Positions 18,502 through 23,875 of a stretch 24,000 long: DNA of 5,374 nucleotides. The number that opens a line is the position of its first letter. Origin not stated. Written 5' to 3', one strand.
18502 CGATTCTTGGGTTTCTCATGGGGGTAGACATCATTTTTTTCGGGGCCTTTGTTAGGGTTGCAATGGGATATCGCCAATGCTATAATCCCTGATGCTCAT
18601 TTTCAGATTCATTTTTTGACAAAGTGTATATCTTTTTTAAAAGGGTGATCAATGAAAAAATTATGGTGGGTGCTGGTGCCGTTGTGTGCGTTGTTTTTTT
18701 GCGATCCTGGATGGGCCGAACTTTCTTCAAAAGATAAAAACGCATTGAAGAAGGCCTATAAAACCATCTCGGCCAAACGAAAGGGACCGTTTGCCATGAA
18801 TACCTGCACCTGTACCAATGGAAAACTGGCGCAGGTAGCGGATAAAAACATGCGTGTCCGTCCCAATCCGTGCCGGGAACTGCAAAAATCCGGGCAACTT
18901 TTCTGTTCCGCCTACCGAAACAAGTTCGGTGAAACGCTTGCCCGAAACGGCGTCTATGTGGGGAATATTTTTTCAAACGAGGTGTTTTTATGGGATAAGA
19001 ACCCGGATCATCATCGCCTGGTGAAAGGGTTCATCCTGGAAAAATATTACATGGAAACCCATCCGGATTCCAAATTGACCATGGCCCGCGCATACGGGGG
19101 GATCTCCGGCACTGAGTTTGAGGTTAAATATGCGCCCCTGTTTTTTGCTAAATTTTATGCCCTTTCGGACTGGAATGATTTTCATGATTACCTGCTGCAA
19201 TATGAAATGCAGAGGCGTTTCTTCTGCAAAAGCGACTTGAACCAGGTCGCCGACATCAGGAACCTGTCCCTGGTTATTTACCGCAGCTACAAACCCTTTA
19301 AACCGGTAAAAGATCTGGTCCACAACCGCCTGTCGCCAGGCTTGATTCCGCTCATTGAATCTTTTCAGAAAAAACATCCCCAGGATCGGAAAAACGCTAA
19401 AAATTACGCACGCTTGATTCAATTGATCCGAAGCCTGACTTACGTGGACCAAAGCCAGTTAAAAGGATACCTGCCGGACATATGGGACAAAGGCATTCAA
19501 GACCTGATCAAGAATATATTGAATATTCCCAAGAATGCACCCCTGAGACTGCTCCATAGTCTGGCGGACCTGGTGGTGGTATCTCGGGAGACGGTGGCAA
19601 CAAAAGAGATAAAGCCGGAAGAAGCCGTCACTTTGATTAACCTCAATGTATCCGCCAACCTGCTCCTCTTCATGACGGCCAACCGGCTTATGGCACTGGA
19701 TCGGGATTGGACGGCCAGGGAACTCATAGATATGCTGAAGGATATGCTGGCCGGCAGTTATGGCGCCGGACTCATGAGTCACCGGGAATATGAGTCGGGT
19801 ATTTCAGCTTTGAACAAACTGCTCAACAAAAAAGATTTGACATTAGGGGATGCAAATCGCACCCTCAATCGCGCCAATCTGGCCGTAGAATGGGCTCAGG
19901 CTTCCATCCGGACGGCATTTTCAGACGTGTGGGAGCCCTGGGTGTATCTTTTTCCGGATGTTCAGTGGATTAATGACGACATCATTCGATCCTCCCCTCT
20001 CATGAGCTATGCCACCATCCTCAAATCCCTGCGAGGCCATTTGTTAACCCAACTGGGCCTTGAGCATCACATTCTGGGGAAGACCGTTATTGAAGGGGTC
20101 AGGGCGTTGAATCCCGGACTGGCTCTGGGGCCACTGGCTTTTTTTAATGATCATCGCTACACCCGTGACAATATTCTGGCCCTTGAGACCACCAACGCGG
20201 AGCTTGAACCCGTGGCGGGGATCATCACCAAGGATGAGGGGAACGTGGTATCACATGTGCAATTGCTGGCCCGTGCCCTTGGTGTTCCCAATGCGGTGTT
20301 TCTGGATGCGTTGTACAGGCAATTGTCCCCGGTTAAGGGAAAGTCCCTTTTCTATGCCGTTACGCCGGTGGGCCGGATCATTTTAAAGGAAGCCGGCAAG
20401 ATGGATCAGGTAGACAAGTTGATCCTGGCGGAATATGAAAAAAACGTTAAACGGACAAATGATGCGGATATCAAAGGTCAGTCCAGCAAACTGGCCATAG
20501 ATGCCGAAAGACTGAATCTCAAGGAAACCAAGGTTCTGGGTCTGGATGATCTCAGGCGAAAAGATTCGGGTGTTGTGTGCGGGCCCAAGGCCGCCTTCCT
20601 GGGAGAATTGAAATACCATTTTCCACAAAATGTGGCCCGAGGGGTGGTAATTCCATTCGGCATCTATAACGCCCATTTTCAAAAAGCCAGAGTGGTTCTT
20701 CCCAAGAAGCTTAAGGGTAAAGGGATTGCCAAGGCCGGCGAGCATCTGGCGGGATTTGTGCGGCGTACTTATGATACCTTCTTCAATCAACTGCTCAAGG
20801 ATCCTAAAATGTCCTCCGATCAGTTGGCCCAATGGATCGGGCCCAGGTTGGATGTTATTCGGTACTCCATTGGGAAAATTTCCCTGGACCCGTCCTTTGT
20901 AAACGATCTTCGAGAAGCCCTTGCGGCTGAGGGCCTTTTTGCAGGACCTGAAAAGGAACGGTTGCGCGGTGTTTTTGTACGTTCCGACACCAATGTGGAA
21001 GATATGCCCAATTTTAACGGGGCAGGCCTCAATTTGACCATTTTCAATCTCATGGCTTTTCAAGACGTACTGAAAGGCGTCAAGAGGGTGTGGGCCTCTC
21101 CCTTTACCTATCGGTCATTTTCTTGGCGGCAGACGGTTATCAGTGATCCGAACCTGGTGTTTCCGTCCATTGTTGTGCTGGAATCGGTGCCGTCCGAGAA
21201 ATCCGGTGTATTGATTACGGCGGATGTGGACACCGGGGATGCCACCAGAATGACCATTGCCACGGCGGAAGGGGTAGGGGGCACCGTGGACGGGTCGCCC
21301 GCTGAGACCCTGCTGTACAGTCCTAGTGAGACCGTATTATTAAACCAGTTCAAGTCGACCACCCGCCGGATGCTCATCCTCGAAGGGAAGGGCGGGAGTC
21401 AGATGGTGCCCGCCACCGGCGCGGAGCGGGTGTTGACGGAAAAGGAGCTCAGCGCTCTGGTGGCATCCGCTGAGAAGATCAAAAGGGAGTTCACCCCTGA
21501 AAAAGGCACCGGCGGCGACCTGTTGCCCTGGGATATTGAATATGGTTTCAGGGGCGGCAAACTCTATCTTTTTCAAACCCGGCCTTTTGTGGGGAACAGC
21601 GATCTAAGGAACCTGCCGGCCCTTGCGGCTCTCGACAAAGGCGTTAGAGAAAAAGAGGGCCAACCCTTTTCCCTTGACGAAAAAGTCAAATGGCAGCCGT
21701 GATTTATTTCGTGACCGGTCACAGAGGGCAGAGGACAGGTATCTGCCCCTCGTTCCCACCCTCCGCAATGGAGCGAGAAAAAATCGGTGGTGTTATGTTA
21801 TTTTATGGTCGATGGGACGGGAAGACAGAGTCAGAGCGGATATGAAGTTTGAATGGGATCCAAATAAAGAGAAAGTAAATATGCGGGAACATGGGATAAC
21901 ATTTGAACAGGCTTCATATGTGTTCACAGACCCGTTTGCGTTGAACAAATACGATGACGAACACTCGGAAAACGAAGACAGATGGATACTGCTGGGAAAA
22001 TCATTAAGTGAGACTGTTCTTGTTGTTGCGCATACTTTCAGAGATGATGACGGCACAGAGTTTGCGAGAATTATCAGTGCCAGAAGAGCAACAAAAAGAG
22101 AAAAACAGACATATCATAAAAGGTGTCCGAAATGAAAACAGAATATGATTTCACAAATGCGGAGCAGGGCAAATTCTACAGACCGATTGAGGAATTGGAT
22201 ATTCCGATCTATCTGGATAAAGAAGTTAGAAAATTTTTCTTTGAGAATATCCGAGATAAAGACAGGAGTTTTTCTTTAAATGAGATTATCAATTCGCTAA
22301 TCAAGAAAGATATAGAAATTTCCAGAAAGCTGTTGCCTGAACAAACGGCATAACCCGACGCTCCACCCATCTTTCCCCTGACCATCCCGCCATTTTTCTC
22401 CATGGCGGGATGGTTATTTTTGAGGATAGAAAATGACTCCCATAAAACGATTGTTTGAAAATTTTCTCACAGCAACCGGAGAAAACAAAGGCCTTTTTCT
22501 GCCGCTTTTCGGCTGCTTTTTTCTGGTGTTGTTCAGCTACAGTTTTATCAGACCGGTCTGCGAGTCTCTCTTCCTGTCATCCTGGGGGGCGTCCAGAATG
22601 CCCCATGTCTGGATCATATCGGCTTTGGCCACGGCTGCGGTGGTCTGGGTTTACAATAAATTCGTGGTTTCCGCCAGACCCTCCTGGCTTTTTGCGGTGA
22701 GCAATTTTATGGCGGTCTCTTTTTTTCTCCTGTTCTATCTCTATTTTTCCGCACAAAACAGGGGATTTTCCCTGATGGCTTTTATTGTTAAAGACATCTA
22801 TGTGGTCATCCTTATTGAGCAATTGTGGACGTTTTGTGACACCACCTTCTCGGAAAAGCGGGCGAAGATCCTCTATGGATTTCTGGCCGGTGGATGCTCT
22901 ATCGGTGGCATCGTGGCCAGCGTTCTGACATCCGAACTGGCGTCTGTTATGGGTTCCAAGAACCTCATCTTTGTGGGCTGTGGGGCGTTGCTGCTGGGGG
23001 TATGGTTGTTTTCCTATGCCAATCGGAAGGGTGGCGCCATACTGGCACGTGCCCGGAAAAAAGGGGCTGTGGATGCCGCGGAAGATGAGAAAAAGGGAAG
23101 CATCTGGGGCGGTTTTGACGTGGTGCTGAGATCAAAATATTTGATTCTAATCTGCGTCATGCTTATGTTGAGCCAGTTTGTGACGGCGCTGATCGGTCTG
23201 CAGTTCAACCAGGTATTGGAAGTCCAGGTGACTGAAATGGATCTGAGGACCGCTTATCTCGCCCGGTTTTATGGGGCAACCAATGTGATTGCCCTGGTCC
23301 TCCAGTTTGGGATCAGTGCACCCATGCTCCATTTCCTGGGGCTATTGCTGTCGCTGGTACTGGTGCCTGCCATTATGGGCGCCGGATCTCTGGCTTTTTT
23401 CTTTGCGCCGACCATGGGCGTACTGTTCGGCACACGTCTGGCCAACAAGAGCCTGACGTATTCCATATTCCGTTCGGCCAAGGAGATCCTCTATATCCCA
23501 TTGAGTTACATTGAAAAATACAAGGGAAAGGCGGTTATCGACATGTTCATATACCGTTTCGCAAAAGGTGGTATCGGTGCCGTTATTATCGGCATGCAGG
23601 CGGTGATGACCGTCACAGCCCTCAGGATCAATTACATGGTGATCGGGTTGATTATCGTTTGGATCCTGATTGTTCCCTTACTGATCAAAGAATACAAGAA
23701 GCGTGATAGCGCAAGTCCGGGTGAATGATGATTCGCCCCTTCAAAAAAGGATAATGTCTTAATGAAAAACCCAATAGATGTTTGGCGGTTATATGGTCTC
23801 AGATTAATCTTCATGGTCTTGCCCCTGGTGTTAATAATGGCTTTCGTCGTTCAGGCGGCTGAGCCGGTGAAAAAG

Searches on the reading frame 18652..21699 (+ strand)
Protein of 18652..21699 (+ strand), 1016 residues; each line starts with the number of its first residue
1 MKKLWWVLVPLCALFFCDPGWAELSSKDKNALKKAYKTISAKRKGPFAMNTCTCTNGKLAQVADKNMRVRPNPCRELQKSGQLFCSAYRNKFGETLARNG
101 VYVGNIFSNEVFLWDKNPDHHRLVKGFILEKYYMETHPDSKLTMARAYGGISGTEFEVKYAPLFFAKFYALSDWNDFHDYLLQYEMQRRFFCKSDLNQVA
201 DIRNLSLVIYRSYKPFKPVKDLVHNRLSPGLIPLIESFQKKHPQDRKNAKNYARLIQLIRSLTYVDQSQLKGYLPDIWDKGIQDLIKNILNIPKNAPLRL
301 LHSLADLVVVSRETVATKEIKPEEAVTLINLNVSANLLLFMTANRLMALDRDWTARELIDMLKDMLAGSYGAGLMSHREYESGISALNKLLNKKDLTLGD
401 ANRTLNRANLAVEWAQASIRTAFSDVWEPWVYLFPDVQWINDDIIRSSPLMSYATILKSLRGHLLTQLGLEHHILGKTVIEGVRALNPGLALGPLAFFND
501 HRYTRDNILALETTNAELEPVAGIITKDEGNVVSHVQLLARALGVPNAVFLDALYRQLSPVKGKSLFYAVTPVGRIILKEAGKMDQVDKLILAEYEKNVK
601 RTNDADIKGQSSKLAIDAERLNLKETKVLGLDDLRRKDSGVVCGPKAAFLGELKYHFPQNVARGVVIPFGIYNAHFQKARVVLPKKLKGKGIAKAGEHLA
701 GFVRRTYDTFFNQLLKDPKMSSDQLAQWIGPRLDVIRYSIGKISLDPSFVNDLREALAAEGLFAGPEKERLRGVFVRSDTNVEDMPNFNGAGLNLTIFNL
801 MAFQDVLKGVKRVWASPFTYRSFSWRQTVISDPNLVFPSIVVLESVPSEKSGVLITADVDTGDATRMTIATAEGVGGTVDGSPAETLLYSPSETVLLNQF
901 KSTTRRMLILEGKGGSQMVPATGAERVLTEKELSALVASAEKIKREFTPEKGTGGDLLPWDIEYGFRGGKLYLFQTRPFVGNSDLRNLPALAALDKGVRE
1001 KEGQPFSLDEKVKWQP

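Call 34: search_protein_families(library=pfam, proteins=[window:18652-21699:+], max_evalue=0.001)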
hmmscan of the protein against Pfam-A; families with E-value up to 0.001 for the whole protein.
window:18652-21699:+ (1016 aa): 1 family
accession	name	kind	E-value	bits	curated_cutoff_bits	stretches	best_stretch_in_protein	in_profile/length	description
PF01326.24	PPDK_N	-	1.3e-26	94.1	27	1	734-983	66-313/328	Pyruvate phosphate dikinase, AMP/ATP-binding domain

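Call 53: search_protein_families(library=ncbifam, proteins=[window:18652-21699:+], max_evalue=0.00001)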
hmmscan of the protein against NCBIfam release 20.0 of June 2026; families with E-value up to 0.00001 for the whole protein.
window:18652-21699:+ (1016 aa): 12 families
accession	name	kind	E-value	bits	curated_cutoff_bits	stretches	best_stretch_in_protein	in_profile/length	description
NF005057.0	PRK06464.1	equivalog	9.6e-27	93.4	598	1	625-980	4-336/798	phosphoenolpyruvate synthase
TIGR01418.1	PEP_synth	equivalog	2.2e-24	85.8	739.75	1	771-983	112-333/784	pyruvate, water dikinase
NF004881.0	PRK06241.2-2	equivalog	4.5e-23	81.5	883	1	743-980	87-311/898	phosphoenolpyruvate synthase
NF041857.1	RIF_Ptrans_rph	equivalog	1.3e-18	66.8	999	1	772-979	109-310/864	rifamycin-inactivating phosphotransferase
NF004877.0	PRK06241.1-2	subfamily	1.4e-17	63.3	866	1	736-979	83-312/869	phosphoenolpyruvate synthase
NF004878.0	PRK06241.1-3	subfamily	6.1e-17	61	945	1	775-979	113-311/891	phosphoenolpyruvate synthase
NF052632.1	undecylprod_RedH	equivalog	6.2e-17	60.8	1350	1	772-982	93-296/880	undecylprodigiosin ligase RedH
NF000283.1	RPH_KJ151292.1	equivalog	2.4e-13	49.2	1700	1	774-978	114-312/865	rifamycin-inactivating phosphotransferase Rph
NF052631.1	prodigiosin_PigC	equivalog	3e-13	48.6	1300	1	773-982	93-300/883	prodigiosin ligase PigC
NF004879.0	PRK06241.1-4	equivalog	3.2e-13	48.7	976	1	774-979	113-312/868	phosphoenolpyruvate synthase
NF004880.0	PRK06241.2-1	equivalog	6.6e-12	44.2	972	1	735-978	76-279/837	phosphoenolpyruvate synthase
NF004883.0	PRK06241.2-4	equivalog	3.9e-08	31.9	1063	0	774-980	125-328/928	phosphoenolpyruvate synthase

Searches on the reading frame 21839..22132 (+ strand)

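Call 34: search_protein_families(library=pfam, proteins=[window:21839-22132:+], max_evalue=0.001)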
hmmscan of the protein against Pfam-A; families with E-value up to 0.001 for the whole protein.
window:21839-22132:+ (98 aa): 1 family
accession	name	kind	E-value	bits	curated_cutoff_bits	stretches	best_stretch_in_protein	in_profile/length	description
PF04365.19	BrnT_toxin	-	2.1e-26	92.5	34.5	1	6-88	1-77/77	Ribonuclease toxin, BrnT, of type II toxin-antitoxin system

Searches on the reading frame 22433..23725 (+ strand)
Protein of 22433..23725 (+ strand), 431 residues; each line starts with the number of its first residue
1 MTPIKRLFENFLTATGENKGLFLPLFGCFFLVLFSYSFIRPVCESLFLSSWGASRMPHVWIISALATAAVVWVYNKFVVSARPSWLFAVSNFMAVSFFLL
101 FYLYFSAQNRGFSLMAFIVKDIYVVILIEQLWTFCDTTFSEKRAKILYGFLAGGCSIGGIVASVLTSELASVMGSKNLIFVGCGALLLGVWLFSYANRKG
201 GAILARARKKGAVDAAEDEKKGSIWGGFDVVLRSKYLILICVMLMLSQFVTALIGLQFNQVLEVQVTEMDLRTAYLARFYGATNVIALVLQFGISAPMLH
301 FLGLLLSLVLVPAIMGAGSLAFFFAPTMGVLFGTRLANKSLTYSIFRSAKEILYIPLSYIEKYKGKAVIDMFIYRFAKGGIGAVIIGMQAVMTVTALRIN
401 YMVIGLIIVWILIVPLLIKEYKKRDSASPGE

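Call 34: search_protein_families(library=pfam, proteins=[window:22433-23725:+], max_evalue=0.001)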
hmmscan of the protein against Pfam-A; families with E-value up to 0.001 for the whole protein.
window:22433-23725:+ (431 aa): 1 family
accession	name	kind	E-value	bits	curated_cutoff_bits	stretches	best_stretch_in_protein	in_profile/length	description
PF03219.20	TLC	-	1.3e-19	70.9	21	2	337-421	404-491/491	TLC ATP/ADP transporter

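Call 53: search_protein_families(library=ncbifam, proteins=[window:22433-23725:+], max_evalue=0.00001)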
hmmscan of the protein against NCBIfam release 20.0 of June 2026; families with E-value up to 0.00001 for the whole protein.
window:22433-23725:+ (431 aa): 1 family
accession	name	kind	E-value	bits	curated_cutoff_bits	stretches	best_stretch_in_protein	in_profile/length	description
TIGR00769.1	AAA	superfamily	6.7e-12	45.1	387.2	1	177-420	210-471/472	NTP/NDP exchange transporter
